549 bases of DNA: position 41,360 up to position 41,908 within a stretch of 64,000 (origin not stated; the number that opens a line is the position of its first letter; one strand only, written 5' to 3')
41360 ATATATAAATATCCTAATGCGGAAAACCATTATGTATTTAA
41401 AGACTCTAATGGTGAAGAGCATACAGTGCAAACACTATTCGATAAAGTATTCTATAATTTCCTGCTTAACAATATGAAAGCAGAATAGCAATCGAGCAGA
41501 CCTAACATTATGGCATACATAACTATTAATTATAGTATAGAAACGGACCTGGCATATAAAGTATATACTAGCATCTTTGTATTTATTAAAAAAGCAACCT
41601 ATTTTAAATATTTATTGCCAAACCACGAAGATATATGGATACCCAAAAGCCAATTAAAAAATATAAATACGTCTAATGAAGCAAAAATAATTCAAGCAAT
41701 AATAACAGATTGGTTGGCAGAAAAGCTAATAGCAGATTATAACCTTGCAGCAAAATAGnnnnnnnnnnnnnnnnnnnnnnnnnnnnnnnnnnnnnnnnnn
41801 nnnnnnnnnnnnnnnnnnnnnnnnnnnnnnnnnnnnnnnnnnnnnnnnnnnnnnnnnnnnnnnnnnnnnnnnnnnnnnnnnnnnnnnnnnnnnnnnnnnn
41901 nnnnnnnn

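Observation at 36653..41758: Expanded family of small (70-110 aa) proteins with a TEKA(I/Y)L … W(I/F/L)PKS motif (at least 7 paralogues)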

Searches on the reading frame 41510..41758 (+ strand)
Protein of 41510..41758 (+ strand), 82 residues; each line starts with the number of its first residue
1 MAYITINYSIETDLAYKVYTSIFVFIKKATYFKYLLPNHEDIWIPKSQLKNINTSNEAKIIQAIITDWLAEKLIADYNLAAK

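Call 3: search_protein_families(library=pfam, proteins=[window:41510-41758:+], max_evalue=10)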
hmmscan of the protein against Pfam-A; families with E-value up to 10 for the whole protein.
window:41510-41758:+ (82 aa): 1 family
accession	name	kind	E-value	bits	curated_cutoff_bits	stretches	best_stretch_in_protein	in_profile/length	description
PF05839.16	Apc13p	-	0.056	14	22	1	30-62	21-52/89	Apc13p protein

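Call 4: search_protein_families(library=phrogs, proteins=[window:41510-41758:+], max_evalue=10)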
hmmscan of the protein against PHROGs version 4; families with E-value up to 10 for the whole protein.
window:41510-41758:+ (82 aa): 1 family
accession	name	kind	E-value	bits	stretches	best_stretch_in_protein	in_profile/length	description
phrog_8389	-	unknown function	4e-05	24.7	1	23-72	51-100/104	-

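Call 17: search_dna_similar(query=window:41510-41755:+, collection=phages, mode=protein, max_evalue=10, max_rows=30)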
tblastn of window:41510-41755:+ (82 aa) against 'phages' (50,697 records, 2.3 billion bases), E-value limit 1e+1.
Records with a match: 56; places in all: 56; records where one place covers at least 80% of the query: 0.
Best place of each record, by identity: <60% 56.
By first word of the organism name: Pseudomonas 50; Stenotrophomonas 4; Microcystis 1; Sphaerotilus 1.
By host as written in the record: Pseudomonas aeruginosa PAO1 22; Pseudomonas aeruginosa 14; - 5; Stenotrophomonas maltophilia 4; Pseudomonas aeruginosa PA14 3; Pseudomonas aeruginosa strain PAO9505 2; Pseudomonas sp. 2; Microcystis elabens 1; and 3 more.
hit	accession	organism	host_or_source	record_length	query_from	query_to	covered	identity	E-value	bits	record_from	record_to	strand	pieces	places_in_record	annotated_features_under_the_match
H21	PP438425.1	Microcystis phage Mel-JY34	Microcystis elabens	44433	26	72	57%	38.0%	1e-2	38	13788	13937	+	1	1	hypothetical protein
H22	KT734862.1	Pseudomonas phage PAE1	Pseudomonas aeruginosa strain PAO9505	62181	24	72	60%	33.3%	9e-3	39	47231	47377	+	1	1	putative DNA primase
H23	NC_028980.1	Pseudomonas phage PAE1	Pseudomonas aeruginosa strain PAO9505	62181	24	72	60%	33.3%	9e-3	39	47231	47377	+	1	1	putative DNA primase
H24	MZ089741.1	Pseudomonas phage PSA39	wastewater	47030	24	72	60%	29.4%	1e+0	33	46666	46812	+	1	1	hypothetical protein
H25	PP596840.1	Pseudomonas phage WP2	Pseudomonas aeruginosa PAO1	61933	24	72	60%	29.4%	1e+0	33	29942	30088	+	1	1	hypothetical protein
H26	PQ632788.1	Pseudomonas phage Luminis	Pseudomonas aeruginosa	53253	24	72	60%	29.4%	1e+0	32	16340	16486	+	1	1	hypothetical protein | dCMP deaminase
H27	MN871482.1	Pseudomonas virus PaSz-6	Pseudomonas aeruginosa PAO1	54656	24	72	60%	29.4%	1e+0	32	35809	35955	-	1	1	record has no annotation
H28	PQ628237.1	Pseudomonas phage vanta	Pseudomonas aeruginosa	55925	24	72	60%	29.4%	1e+0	32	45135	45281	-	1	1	hypothetical protein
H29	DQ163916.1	Pseudomonas phage M6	-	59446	24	72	60%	29.4%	1e+0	32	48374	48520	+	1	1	record has no annotation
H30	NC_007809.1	Pseudomonas phage M6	Pseudomonas aeruginosa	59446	24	72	60%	29.4%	1e+0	32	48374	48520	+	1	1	hypothetical protein ORF063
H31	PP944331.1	Pseudomonas phage JM2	Pseudomonas aeruginosa PAO1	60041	24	72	60%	29.4%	1e+0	32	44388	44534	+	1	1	hypothetical protein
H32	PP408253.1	Pseudomonas phage vB_Pa-PAC6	Pseudomonas aeruginosa PA14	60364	24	72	60%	29.4%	1e+0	32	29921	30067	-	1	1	hypothetical protein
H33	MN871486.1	Pseudomonas phage PaSz-9_45_61k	Pseudomonas aeruginosa PAO1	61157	24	72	60%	29.4%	1e+0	32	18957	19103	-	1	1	record has no annotation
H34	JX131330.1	Pseudomonas phage MP1412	Pseudomonas aeruginosa PAO1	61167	24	72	60%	29.4%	1e+0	32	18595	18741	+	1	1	hypothetical protein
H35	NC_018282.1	Pseudomonas phage MP1412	Pseudomonas aeruginosa PAO1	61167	24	72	60%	29.4%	1e+0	32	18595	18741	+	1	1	hypothetical protein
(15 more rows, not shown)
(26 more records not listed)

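Call 18: get_annotated_region(hit=H22, flank=2500)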
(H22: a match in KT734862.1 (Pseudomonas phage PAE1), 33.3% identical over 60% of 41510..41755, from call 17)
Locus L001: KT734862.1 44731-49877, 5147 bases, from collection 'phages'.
description: Pseudomonas phage PAE1, complete genome.
organism: Pseudomonas phage PAE1 (NCBI taxid 1718273)
taxonomy: Viruses; Duplodnaviria; Heunggongvirae; Uroviricota; Caudoviricetes; Mesyanzhinovviridae; Rabinowitzvirinae; Yuavirus; Pseudomonas virus PAE1
host: Pseudomonas aeruginosa strain PAO9505; source: activated sludge wastewater sample; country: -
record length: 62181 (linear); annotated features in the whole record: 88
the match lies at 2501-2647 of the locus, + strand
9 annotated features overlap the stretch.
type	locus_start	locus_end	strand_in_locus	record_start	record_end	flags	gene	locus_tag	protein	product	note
CDS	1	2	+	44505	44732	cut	-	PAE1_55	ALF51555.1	hypothetical protein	Orf55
CDS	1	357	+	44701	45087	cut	-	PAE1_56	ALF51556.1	hypothetical protein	Orf56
CDS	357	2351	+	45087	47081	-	-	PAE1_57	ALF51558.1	putative DNA polymerase A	Orf57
CDS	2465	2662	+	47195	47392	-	-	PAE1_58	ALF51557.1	putative DNA primase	Orf58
CDS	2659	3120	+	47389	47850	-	-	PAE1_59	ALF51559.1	putative dCMP deanimase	Orf59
CDS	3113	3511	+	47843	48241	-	-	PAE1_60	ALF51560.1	hypothetical protein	Orf60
CDS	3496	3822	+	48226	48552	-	-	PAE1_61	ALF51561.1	putative repressor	Orf61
CDS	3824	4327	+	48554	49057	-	-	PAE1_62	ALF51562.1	putative endonuclease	Orf62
CDS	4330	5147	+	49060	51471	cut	-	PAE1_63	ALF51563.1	putative integrase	Orf63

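Call 19: get_annotated_region(hit=H21, flank=2500)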
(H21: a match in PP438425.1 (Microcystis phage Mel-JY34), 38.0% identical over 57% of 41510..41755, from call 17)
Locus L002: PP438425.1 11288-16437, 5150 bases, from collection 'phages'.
description: Microcystis phage Mel-JY34, complete genome.
organism: Microcystis phage Mel-JY34 (NCBI taxid 3128145)
taxonomy: Viruses; Duplodnaviria; Heunggongvirae; Uroviricota; Caudoviricetes
host: Microcystis elabens; source: China; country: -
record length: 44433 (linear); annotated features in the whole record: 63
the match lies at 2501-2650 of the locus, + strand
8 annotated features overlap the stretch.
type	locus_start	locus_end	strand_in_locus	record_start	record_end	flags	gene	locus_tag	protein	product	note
CDS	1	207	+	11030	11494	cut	-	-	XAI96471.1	hypothetical protein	-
CDS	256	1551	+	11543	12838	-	-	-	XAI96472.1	DNA modification methylase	COG0863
CDS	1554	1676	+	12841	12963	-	-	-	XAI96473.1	hypothetical protein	-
CDS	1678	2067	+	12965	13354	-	-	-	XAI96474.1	hypothetical protein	-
CDS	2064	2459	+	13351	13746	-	-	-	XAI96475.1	hypothetical protein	-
CDS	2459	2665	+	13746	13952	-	-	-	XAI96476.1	hypothetical protein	-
CDS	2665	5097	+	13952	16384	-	-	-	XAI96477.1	DNA polymerase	-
CDS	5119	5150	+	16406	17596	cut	-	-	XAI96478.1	DUF3987 family protein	-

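Call 23: search_protein_families(library=ncbifam, proteins=[window:41510-41758:+, L001:2465-2662:+, L002:2459-2665:+], max_evalue=10)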
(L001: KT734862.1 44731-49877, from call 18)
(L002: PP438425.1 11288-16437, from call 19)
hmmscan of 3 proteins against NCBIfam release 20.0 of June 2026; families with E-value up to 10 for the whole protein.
window:41510-41758:+ (82 aa): 0 families

L001:2465-2662:+ (65 aa): 0 families

L002:2459-2665:+ (68 aa): 0 families

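Call 24: search_protein_families(library=pfam, proteins=[L001:2465-2662:+, L002:2459-2665:+], max_evalue=10)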
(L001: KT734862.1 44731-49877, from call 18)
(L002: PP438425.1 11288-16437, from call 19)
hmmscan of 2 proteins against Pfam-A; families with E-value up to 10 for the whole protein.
L001:2465-2662:+ (65 aa): 2 families
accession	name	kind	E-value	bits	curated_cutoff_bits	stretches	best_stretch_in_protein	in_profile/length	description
PF13509.12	S1_2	-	1.2e-05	25.8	21.8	1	13-51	7-45/61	S1 domain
PF17268.7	DUF5334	-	0.014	16.2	25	1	38-57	39-58/71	Family of unknown function (DUF5334)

L002:2459-2665:+ (68 aa): 0 families
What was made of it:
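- On S1 domain (Pfam PF00575 / PF13509 S1_2): The threshold is met only by some outside members, such as PAE1 Orf58 (25.8 against 21.8 bits; call 24).
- PAE1 Orf58 passes the Pfam S1_2 threshold (25.8 against 21.8 bits, call 24).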

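Call 25: search_protein_families(library=phrogs, proteins=[L001:2465-2662:+, L002:2459-2665:+], max_evalue=0.1)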
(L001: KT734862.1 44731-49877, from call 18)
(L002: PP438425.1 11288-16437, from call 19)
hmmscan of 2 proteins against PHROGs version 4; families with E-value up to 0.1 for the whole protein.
L001:2465-2662:+ (65 aa): 3 families
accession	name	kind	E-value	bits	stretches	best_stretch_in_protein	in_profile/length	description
phrog_8389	-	unknown function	2.9e-33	115.2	1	1-65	40-104/104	-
phrog_37067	-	unknown function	0.00015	22.9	1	14-48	70-104/136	-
phrog_32622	-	DNA, RNA and nucleotide metabolism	0.064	14.3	1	6-37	8-39/69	DNA primase/helicase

L002:2459-2665:+ (68 aa): 3 families
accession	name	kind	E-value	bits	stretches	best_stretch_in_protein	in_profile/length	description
phrog_8389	-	unknown function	2.5e-16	60.7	1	1-67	40-103/104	-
phrog_5809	-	unknown function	0.0056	18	1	19-67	17-63/107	-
phrog_37067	-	unknown function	0.006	17.7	1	12-50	68-105/136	-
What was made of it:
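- Closest known: PHROG phrog_8389. Different: The 'DNA primase' label appears to be an unsupported, propagated annotation: a 65-aa protein with no primase domain (calls 24, 25).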

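Call 32: find_homologous_proteins(query=A2, max_evalue=0.001)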
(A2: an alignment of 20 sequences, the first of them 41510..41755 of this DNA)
Query A2 (20 sequences) (82 aa, profile of the alignment): 348 proteins with E <= 0.001 among 2471 candidates; the best 120 are listed.
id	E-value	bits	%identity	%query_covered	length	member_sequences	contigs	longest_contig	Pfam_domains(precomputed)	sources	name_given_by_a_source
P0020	3.5e-17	79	37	43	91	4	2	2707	-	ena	-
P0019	1.4e-16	78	32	46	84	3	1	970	-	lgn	-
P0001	1.5e-16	77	100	100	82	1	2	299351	-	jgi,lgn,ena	jgi:hypothetical protein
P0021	8.0e-15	72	42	40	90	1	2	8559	-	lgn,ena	-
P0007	2.0e-14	71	71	9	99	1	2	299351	-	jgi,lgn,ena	jgi:hypothetical protein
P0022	4.2e-14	70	37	43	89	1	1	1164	-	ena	-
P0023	5.9e-13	66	33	44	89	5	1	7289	-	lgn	-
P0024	1.9e-12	64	40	43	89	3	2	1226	-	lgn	-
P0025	1.3e-11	62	39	46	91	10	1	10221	-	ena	-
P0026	1.6e-11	61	37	44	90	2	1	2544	-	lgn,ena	-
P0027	1.7e-11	61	29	51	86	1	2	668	-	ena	-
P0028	1.7e-11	61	39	44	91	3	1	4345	-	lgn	-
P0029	1.9e-11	61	30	45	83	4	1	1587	-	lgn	-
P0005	2.0e-11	61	35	55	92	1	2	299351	-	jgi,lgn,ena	jgi:hypothetical protein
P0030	2.0e-11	61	40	49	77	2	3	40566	-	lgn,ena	-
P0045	2.8e-10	57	30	57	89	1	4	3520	-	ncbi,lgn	-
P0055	9.5e-9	52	75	10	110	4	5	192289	-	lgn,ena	-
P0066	3.2e-8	51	32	34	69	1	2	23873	-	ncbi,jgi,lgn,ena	-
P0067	3.8e-8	51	30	54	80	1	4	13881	-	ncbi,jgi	jgi:hypothetical protein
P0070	1.0e-7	49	33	51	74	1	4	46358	-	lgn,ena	-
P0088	6.5e-7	47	34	34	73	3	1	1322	-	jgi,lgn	jgi:RNase P/RNase MRP subunit p29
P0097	1.1e-6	46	40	37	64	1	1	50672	-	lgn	-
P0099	1.2e-6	46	33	77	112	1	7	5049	-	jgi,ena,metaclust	metaclust:\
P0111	2.6e-6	45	33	37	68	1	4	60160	-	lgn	-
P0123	3.5e-6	44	38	39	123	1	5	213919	-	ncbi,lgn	-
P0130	4.7e-6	44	28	78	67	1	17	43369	-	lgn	-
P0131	4.9e-6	44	29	37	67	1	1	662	-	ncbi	-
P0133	5.4e-6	44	27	37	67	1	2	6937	-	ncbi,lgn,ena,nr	ncbi:MAG TPA: hypothetical protein ENI02_01060 [Candidatus Aminicenantes bacterium]|nr:hypothetical 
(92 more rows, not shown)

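Call 35: search_protein_families(library=pfam, alignment_id=A3, max_evalue=0.01)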
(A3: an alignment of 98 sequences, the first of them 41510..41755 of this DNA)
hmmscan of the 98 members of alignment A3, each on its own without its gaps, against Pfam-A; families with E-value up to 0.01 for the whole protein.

A. member 1, window:41510-41755:+ (82 aa): 0 families

B. families by the number of members that match (of 98 scanned): 8 families
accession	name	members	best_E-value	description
PF13509.12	S1_2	2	0.00084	S1 domain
PF00575.29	S1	1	0.0011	S1 RNA binding domain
PF24123.1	Myosin_VII_N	1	0.0025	Myosin VII N-terminal beta barrel domain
PF23795.1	SH3_YKFC_2nd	1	0.003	YKFC SH3b2 domain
PF25362.1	bPH_11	1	0.0035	Bacterial PH domain-like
PF01868.21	RNase_P-MRP_p29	1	0.0054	Ribonuclease P/MRP, subunit p29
PF14317.12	YcxB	1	0.0064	YcxB-like protein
PF17727.6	CtsR_C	1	0.0079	CtsR C-terminal dimerization domain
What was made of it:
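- On Sm/LSm/Hfq: There is no LSM Pfam hit (calls 3, 35).
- On Known anti-defence sponge families (Tad1, Tad2/DUF2829, Tad3, Acb2): No hits for the seven copies or for the 98 family members (calls 3, 35).
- Sporadic S1, S1_2 and Rpp29 hits occur among family members (call 35). There is no match to any Pfam anti-defence family (calls 3, 35).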

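Call 36: search_solved_structures(query=A3, max_evalue=10, show_alignments=3)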
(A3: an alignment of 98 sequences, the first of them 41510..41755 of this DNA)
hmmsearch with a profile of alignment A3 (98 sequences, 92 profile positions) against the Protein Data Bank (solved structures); distinct sequences matched with E-value up to 10: 1.
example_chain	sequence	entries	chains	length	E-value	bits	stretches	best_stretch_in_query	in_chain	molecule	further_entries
4q9b_A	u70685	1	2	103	0.86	12.4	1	37-85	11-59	Novel antigen receptor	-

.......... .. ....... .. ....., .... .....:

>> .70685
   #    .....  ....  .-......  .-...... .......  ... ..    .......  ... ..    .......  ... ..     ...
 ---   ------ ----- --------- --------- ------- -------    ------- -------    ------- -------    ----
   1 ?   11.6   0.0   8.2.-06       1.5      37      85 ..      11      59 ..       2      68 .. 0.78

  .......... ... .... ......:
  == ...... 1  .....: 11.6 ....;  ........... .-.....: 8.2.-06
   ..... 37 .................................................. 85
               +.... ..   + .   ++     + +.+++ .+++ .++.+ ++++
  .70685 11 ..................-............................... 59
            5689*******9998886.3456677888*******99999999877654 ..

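Call 40: predict_structure(alignment_id=A3)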
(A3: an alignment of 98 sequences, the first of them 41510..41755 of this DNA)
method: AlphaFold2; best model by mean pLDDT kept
length: 82 residues; sequences in the alignment: 98
mean_pLDDT: 94.7   pTM: 0.82
mean pLDDT of the five models: 94.7, 94.5, 94.1, 94.0, 93.9
residues with pLDDT >= 90: 75; 70-90: 7; 50-70: 0; < 50: 0
segments of 3 or more residues with pLDDT < 50: none
pLDDT, mean of each block of 10 residues (from residue 1): 96 95 96 88 96 94 98 95 88
secondary structure, 60 per line:
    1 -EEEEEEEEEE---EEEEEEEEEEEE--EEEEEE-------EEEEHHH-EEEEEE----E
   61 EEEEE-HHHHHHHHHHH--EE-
elements in order: E2-11 E15-26 E29-34 E42-45 E50-55 E60-65 H67-77
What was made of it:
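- On TEKA/WxPKS phage small-beta-barrel family (phrog_8389 / 37067 / 12732; function unknown): AF2 of 41510-41755 gives pLDDT 94.7 (call 40).
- On Sm/LSm/Hfq: The model has no N-terminal helix and has a C-terminal helix (call 40).
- The fold is predicted confidently from the alignment (call 40).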

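Call 42: find_encoding_contigs(protein=P0055, flank=6000, max_places=2)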
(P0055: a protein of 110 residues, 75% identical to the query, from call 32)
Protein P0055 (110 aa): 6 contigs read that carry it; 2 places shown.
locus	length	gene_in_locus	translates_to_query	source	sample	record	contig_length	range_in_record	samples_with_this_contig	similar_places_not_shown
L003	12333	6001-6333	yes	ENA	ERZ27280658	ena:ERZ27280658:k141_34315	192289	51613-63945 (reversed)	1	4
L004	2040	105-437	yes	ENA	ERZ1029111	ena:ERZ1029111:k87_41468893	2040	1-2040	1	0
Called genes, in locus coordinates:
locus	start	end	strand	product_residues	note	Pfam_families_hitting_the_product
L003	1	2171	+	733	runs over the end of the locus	PF01483:P_proprotein (faint), PF13585:CHU_C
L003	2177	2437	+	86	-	-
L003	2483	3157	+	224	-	-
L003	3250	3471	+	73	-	-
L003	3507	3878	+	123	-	-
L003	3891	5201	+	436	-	PF25185:Tad3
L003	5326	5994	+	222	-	-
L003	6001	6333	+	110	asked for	-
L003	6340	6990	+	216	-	-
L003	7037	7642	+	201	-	PF02511:Thy1 (faint)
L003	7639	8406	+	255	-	-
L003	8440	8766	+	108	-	-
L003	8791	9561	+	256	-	PF01832:Glucosaminidase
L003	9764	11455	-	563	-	-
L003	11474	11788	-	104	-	-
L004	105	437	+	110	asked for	-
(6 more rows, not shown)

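Call 45: find_encoding_contigs(protein=P0123, flank=6000, max_places=2)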
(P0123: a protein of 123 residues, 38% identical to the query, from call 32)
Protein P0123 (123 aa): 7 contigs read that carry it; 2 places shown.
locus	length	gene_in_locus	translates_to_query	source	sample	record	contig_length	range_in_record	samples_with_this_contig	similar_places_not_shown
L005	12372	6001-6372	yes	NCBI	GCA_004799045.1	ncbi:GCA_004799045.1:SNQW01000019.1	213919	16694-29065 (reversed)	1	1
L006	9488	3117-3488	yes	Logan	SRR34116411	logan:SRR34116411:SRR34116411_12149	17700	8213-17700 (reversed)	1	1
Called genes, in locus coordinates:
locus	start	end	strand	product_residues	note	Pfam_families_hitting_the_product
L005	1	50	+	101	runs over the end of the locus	-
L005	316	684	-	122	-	-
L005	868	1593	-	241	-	PF12705:PDDEXK_1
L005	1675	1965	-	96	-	-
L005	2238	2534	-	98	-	-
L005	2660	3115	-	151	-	PF00436:SSB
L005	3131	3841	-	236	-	-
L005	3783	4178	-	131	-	-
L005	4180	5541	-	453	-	PF03837:RecT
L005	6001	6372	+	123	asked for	-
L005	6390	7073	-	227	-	-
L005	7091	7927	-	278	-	PF00575:S1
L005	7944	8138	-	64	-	-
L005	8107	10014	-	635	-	PF02534:T4SS-DNA_transf, PF12696:TraG-D_C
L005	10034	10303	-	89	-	-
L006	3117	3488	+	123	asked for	-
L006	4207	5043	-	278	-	PF00575:S1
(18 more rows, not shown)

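Call 49: fold_search(model_id=the predicted structure, library=viral)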
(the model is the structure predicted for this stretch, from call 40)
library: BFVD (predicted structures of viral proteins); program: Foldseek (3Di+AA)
matches with E <= 10: 386; with E <= 0.001: 0
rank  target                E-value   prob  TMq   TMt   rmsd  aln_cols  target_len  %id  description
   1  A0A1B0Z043            4.3e-02  1.00  0.48  0.39   4.5        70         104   21  Uncharacterized protein [Pseudomonas phage AN14]
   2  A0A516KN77            5.1e-02  0.99  0.45  0.42   3.2        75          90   16  Uncharacterized protein [Bacillus phage vB_BmeM-Goe8]
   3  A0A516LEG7            6.7e-02  0.94  0.42  0.23   8.5        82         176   18  (no name in the UniProt tables at hand)
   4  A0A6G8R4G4            7.9e-02  0.80  0.38  0.41   8.7        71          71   22  (no name in the UniProt tables at hand)
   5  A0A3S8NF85            7.9e-02  0.66  0.29  0.16  10.6        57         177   16  Uncharacterized protein [Sulfolobales Beppu rod-shaped virus 1]
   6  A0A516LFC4            1.1e-01  0.97  0.51  0.38   5.0        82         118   17  (no name in the UniProt tables at hand)
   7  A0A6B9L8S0            1.4e-01  0.97  0.51  0.41   5.9        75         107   15  Uncharacterized protein [Flavobacterium phage vB_FspM_lotta8-1]
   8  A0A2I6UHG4            1.9e-01  0.99  0.56  0.53   3.2        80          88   16  (no name in the UniProt tables at hand)
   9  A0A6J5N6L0            2.5e-01  0.94  0.46  0.55   4.5        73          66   19  Uncharacterized protein [uncultured Caudovirales phage]
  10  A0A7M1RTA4            2.6e-01  0.20  0.27  0.13  12.5       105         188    8  Uncharacterized protein [uncultured phage cr109_1]
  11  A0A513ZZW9            3.6e-01  0.57  0.39  0.32   5.1        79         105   22  Uncharacterized protein [Aeromonas phage LAh_6]
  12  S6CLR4                3.6e-01  0.12  0.22  0.19  10.7        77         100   16  Uncharacterized protein [Klebsiella phage 0507-KN2-1]
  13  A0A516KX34            4.5e-01  0.47  0.43  0.14   7.2        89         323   16  (no name in the UniProt tables at hand)
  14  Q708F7                4.8e-01  0.12  0.23  0.06  11.1        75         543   13  Polyprotein (Fragment) [Vanilla mosaic virus]
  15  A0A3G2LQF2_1          4.8e-01  0.08  0.19  0.03  11.6        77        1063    9  Genome polyprotein (Fragment) [Cragig virus 3]
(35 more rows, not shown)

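Call 53: find_related_loci(query=window:41510-41755:+, collection=viral_contigs, flank=10000)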
Query window:41510-41755:+ (82 aa) in viral_contigs; peptide patterns used: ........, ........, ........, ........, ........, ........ (x = any residue, [..] = any of these).
19 stretches matched a pattern; 1 encode a relative of the query (tblastn E <= 1e-3); 1 distinct loci.
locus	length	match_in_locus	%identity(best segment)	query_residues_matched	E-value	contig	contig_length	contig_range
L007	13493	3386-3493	42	40-72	7e-5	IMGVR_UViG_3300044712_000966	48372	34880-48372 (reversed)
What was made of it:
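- Tried and rejected: With the single protein it found one locus (call 53).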

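Call 58: search_protein_families(library=phrogs, alignment_id=A3, max_evalue=0.001)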
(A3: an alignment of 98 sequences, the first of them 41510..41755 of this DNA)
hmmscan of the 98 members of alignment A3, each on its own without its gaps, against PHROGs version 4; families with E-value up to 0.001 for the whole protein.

A. member 1, window:41510-41755:+ (82 aa): 1 family
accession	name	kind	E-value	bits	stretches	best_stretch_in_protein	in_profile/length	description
phrog_8389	-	unknown function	4e-05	24.7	1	23-72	51-100/104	-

B. families by the number of members that match (of 98 scanned): 5 families
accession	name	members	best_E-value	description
phrog_8389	-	66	6.8e-17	-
phrog_37067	-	29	9.4e-07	-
phrog_12732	-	19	7.2e-08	-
phrog_8580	-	3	2.9e-05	-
phrog_10916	-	1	5.2e-06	-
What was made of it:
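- Closest known: PHROG phrog_8389. Same: 66 of the 98 aligned family members hit phrog_8389 (call 58).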

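Call 62: find_encoding_contigs(protein=P0111, flank=4000, max_places=1)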
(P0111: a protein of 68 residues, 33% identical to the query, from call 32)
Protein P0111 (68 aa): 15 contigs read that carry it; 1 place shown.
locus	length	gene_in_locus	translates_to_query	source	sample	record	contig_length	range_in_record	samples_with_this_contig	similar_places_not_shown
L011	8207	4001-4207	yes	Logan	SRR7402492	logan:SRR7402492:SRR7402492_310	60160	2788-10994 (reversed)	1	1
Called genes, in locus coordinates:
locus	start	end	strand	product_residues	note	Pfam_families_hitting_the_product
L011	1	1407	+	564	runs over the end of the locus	-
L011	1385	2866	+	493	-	-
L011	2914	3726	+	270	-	PF13155:Toprim_2 (weak)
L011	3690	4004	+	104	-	-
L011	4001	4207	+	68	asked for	-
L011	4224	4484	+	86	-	-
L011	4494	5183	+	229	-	-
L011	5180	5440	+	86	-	-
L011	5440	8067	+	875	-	PF03167:UDG, PF01612:DNA_pol_A_exo1, PF00476:DNA_pol_A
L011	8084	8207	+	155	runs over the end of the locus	-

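Call 63: find_encoding_contigs(protein=P0097, flank=4000, max_places=1)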
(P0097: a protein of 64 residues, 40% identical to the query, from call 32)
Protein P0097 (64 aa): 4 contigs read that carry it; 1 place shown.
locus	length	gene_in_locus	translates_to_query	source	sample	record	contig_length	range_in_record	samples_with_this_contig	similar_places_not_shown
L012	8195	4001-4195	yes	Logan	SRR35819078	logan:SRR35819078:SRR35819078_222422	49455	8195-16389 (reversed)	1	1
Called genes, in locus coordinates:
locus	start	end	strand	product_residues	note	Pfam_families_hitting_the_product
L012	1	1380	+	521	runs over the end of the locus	PF22548:AEP-TOTE, PF08708:PriCT_1 (weak)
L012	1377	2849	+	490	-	PF00580:UvrD-helicase, PF01443:Viral_helicase1 (faint), PF13086:AAA_11 (faint), PF13245:AAA_19, PF13604:AAA_30 (faint), PF13361:UvrD_C, PF13538:UvrD_C_2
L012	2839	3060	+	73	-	-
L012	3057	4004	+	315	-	-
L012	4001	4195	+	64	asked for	-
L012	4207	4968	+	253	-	PF02511:Thy1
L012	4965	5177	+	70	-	PF24729:Acb2_Tad1_hairpin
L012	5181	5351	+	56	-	-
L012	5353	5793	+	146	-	PF25109:HAD_PNKP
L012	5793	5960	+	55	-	-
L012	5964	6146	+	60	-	-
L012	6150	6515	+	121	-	-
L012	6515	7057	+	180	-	PF00929:RNase_T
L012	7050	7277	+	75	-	-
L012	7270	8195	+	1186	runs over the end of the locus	PF02811:PHP, PF07733:DNA_pol3_alpha, PF17657:DNA_pol3_finger, PF14890:Intein_splicing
